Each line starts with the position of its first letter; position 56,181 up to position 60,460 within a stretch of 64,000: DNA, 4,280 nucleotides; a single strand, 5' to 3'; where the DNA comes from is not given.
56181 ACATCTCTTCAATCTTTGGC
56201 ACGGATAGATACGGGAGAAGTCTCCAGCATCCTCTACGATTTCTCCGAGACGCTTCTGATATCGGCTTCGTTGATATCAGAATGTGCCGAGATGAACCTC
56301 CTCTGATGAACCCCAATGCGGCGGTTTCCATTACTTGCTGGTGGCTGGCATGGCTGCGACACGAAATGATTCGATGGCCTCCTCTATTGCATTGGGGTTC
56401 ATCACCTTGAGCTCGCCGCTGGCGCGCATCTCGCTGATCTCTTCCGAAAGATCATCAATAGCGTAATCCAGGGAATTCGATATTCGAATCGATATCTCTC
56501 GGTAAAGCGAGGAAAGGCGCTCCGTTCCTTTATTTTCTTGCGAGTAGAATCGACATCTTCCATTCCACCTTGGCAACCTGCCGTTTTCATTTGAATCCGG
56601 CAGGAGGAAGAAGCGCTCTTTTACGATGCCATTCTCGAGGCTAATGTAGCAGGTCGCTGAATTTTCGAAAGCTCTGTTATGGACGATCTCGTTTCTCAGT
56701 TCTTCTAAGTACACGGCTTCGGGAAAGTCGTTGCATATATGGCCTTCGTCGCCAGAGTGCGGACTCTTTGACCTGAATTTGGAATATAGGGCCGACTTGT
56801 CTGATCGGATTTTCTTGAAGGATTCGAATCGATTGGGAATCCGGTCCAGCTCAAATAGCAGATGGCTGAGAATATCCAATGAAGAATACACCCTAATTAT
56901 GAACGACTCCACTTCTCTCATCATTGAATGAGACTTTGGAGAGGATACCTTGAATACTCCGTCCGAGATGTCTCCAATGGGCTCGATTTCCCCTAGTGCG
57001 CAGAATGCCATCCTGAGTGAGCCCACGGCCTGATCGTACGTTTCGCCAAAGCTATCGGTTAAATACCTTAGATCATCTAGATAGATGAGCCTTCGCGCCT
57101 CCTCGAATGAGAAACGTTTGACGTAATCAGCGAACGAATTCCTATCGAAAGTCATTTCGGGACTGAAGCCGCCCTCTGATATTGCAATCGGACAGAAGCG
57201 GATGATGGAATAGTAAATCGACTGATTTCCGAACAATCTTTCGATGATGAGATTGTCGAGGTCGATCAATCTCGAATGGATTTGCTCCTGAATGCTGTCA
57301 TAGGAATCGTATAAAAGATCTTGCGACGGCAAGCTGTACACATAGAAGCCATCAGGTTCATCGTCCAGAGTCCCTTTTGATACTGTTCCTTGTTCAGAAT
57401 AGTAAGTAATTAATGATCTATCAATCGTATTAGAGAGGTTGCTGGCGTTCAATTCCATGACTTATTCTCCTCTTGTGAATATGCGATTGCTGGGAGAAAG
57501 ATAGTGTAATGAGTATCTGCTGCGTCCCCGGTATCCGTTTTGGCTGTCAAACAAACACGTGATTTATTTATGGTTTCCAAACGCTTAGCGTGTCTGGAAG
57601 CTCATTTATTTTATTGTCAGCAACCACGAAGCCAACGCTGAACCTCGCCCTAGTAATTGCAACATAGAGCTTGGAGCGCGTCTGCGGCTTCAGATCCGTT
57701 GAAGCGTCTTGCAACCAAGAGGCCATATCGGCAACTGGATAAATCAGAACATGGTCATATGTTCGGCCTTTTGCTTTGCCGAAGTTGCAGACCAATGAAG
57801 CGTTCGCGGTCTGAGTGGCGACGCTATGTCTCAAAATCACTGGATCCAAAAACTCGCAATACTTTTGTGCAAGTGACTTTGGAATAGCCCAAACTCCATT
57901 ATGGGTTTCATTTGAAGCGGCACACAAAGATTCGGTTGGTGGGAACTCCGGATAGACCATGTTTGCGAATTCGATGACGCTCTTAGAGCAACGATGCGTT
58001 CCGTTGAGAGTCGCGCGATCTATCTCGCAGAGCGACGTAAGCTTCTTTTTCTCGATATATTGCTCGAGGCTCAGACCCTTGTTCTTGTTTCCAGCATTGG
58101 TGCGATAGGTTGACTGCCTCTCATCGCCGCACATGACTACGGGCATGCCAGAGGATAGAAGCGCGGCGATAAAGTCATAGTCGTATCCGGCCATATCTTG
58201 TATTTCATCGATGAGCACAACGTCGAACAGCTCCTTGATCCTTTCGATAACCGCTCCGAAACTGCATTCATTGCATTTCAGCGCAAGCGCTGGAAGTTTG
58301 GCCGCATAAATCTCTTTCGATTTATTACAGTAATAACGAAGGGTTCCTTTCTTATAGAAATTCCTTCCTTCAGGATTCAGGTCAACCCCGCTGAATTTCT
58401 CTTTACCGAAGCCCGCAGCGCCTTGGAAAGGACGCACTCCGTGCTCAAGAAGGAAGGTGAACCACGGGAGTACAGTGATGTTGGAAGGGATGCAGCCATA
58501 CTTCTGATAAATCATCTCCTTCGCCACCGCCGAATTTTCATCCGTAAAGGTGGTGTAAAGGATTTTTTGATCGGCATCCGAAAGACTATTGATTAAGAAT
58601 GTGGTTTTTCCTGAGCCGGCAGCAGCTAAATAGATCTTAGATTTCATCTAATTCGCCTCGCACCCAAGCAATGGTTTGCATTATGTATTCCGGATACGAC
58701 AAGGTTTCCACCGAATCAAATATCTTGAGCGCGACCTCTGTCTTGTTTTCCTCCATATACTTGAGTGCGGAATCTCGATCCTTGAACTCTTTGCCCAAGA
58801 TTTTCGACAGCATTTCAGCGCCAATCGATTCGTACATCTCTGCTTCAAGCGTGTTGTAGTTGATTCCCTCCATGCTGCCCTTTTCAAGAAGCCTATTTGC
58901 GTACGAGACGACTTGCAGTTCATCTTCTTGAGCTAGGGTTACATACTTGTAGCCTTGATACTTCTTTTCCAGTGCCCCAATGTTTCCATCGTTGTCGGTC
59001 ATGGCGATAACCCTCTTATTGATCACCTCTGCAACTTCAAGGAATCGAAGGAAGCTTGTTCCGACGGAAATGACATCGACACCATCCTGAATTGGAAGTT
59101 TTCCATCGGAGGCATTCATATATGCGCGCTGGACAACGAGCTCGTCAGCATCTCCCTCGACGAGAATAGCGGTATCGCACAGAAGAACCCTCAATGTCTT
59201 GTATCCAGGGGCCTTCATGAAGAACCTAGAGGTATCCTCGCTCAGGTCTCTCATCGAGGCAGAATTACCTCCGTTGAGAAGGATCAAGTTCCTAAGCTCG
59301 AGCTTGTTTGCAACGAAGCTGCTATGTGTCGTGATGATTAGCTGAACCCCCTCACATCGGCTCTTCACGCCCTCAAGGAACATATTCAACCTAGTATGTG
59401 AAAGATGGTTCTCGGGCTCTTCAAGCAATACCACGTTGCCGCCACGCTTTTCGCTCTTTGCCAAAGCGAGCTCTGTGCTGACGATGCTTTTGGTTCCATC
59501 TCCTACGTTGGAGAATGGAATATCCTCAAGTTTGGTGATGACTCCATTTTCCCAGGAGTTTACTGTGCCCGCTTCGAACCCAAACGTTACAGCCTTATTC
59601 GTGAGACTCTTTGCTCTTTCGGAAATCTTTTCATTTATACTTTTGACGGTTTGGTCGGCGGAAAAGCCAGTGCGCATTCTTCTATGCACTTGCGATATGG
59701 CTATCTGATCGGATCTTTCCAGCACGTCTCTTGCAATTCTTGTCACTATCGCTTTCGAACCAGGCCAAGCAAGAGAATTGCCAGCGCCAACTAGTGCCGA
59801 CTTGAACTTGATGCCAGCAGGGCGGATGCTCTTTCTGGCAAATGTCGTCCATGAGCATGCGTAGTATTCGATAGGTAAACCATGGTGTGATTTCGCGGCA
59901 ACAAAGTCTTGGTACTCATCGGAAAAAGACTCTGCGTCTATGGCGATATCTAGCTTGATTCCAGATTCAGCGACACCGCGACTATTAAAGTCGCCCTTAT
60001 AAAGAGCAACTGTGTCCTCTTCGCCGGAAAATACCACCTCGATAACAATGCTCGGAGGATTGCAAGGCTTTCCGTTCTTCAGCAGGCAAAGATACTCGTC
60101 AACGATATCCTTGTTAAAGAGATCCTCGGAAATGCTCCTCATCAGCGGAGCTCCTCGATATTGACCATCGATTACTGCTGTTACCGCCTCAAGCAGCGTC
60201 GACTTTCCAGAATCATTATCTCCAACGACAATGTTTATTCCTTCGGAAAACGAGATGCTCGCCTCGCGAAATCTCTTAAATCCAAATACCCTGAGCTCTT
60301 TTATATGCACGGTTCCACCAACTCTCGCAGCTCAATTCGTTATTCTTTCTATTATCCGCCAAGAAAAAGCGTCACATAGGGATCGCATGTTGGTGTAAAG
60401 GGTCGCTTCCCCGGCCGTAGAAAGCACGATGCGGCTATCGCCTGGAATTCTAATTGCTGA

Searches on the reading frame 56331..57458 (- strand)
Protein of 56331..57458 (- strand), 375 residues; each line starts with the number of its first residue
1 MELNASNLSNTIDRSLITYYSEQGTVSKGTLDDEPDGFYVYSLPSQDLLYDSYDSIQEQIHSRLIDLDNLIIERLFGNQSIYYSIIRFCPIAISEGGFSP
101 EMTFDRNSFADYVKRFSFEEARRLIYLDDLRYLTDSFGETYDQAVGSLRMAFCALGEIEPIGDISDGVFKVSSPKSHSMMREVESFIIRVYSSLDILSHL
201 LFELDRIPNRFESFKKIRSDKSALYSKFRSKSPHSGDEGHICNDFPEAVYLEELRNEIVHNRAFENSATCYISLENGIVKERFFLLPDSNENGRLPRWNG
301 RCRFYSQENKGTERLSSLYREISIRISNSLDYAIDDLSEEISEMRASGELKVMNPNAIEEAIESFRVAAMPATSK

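Call 24: search_protein_families(library=pfam, proteins=[window:56331-57458:-], max_evalue=0.01)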
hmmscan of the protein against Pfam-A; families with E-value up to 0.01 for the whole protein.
window:56331-57458:- (375 aa): 1 family
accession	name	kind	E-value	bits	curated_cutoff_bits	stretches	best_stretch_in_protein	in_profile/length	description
PF18730.6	HEPN_Cthe2314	-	0.0064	16.9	27.1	0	183-264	50-125/174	Cthe_2314-like HEPN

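Call 61: search_protein_families(library=padloc, proteins=[window:56331-57458:-], max_evalue=0.001)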
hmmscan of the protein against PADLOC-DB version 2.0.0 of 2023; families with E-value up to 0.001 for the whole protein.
window:56331-57458:- (375 aa): 0 families

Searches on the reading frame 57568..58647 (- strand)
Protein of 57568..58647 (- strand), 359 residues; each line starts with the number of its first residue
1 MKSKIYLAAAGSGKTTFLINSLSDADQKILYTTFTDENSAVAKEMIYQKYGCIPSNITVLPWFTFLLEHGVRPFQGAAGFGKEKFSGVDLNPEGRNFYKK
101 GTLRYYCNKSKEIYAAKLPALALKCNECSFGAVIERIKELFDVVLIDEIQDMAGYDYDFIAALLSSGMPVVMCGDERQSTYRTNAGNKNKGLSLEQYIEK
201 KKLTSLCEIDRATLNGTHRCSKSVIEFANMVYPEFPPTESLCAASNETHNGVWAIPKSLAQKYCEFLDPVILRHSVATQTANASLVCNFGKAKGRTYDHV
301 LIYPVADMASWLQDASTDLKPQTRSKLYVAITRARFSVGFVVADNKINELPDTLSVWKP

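Call 24: search_protein_families(library=pfam, proteins=[window:57568-58647:-], max_evalue=0.01)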
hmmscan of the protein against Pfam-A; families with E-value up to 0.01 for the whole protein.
window:57568-58647:- (359 aa): 5 families
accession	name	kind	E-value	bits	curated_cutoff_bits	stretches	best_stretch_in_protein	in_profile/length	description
PF00580.27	UvrD-helicase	-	3.4e-11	43.8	23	1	106-185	176-257/271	UvrD/REP helicase N-terminal domain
PF01443.25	Viral_helicase1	-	4.1e-11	43.6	21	1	140-340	59-226/228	Viral superfamily 1 RNA helicase core domain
PF13245.12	AAA_19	-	1.6e-05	25.5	25.1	1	7-182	17-132/134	AAA domain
PF13538.12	UvrD_C_2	-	0.001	19.3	27.4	1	291-338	9-49/52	UvrD-like helicase C-terminal domain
PF13604.12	AAA_30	-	0.0037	17.5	27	0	135-180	84-129/191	AAA domain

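Call 61: search_protein_families(library=padloc, proteins=[window:57568-58647:-], max_evalue=0.001)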
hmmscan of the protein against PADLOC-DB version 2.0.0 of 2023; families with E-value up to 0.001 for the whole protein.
window:57568-58647:- (359 aa): 42 families (the best 25 are shown)
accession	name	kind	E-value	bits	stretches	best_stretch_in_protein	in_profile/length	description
PDLC00148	GajB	-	2e-100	334.3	1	1-358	1-366/369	UrvD helicase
PDLC00140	GajB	-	5.6e-84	280.4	1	2-359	2-361/365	UrvD helicase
PDLC00120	GajB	-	7.9e-22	76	1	4-232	3-238/458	UrvD helicase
PDLC00132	GajB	-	2.1e-14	51.1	1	138-234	212-301/625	UrvD helicase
PDLC00122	GajB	-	3.6e-13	47.3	1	5-258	20-270/502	UrvD helicase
PDLC00112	GajB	-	1.1e-11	42.1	1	137-231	208-294/581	UrvD helicase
PDLC00107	GajB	-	1.2e-11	42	1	130-182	205-257/587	UrvD helicase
PDLC00123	GajB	-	1.2e-11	41.9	1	114-232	151-259/540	UrvD helicase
PDLC00119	GajB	-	1.6e-11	41.9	1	132-235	210-303/565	UrvD helicase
PDLC03802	RTasHel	-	1.6e-11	41.7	1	133-195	185-246/675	DRT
PDLC00127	GajB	-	4.4e-11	40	1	133-229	194-286/594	UrvD helicase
PDLC00104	GajB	-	2.7e-10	37.6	1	278-346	498-567/574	UrvD helicase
PDLC00117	GajB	-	3.3e-10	37.1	1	134-271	212-340/604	UrvD helicase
PDLC00130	GajB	-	3.7e-10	36.7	1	133-250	198-308/589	UrvD helicase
PDLC00118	GajB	-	2.4e-09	34.6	1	2-231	6-237/515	UrvD helicase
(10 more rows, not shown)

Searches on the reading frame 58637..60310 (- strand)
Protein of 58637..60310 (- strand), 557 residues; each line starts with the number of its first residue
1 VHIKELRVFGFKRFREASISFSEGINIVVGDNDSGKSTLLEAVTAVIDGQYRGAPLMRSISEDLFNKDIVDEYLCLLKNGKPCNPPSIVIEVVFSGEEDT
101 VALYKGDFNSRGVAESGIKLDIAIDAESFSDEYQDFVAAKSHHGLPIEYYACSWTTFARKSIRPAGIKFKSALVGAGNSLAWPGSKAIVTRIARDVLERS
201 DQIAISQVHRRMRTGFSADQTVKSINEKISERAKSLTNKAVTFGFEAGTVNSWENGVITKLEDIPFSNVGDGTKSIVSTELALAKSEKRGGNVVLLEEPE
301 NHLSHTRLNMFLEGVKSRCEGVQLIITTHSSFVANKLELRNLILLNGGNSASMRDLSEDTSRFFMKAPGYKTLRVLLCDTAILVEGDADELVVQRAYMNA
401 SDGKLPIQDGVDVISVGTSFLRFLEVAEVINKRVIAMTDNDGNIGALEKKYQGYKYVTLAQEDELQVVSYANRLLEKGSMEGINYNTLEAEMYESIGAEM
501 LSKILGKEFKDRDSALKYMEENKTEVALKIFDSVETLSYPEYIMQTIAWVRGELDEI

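Call 24: search_protein_families(library=pfam, proteins=[window:58637-60310:-], max_evalue=0.01)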
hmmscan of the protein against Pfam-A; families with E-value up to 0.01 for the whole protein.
window:58637-60310:- (557 aa): 8 families
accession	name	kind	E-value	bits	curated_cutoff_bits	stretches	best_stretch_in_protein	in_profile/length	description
PF13175.12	AAA_15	-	3.2e-23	83.4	32.1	2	1-115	1-92/374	AAA ATPase domain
PF13304.12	AAA_21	-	2.9e-15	57.5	27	2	262-333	231-302/304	AAA domain, putative AbiEii toxin, Type IV TA system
PF02463.25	SMC_N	-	3.3e-13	50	40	1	2-336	1-204/220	RecF/RecN/SMC N terminal domain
PF13476.12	AAA_23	-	6.1e-12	47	27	1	6-70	2-64/201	AAA domain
PF20469.4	OLD-like_TOPRIM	-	2.1e-09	38.2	23.2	1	377-441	2-67/67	Overcoming lysogenization defect protein-like, TOPRIM domain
PF13555.12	AAA_29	-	1e-06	28.8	27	1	4-50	2-49/61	P-loop containing region of AAA domain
PF13514.12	AAA_27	-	2.5e-06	27.7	22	1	1-46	1-49/206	AAA domain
PF11398.14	DUF2813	-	2.9e-05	24.1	21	1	1-48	1-47/372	Protein of unknown function (DUF2813)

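Call 61: search_protein_families(library=padloc, proteins=[window:58637-60310:-], max_evalue=0.001)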
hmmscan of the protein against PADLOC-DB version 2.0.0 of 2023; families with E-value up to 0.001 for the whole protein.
window:58637-60310:- (557 aa): 125 families (the best 25 are shown)
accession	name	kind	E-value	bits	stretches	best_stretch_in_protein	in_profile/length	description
PDLC00102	GajA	-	2.1e-169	562.4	1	1-548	1-530/532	AAA ATPase domain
PDLC00098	GajA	-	1.9e-137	457.2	1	1-548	1-532/534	AAA ATPase domain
PDLC00078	GajA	-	2.6e-33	113.6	2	283-535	313-558/580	AAA ATPase domain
PDLC00091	GajA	-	5e-28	96.3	2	277-547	282-581/627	AAA ATPase domain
PDLC00069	GajA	-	3.1e-27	93.3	2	1-99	1-87/687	AAA ATPase domain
PDLC00096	GajA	-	1.6e-26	91.3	2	281-468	278-485/630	AAA ATPase domain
PDLC00099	GajA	-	2.4e-26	90.9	2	276-426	284-439/626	AAA ATPase domain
PDLC00080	GajA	-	5.2e-25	86.2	2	213-441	209-452/622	AAA ATPase domain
PDLC02979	AriA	-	1.6e-22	78.8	2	1-50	1-50/373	-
PDLC00077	GajA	-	3.6e-22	76.7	2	288-551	331-615/616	AAA ATPase domain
PDLC00072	GajA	-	9.1e-22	75.2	2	1-68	1-66/709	AAA ATPase domain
PDLC04168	GajA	-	7.7e-21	72.4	2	178-441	164-431/570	-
PDLC00071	GajA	-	1.1e-20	72.1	2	1-65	1-63/588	AAA ATPase domain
PDLC00081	GajA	-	1.5e-19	68.2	2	203-455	186-446/574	AAA ATPase domain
PDLC00070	GajA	-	8.1e-19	65.6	2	207-520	195-544/596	AAA ATPase domain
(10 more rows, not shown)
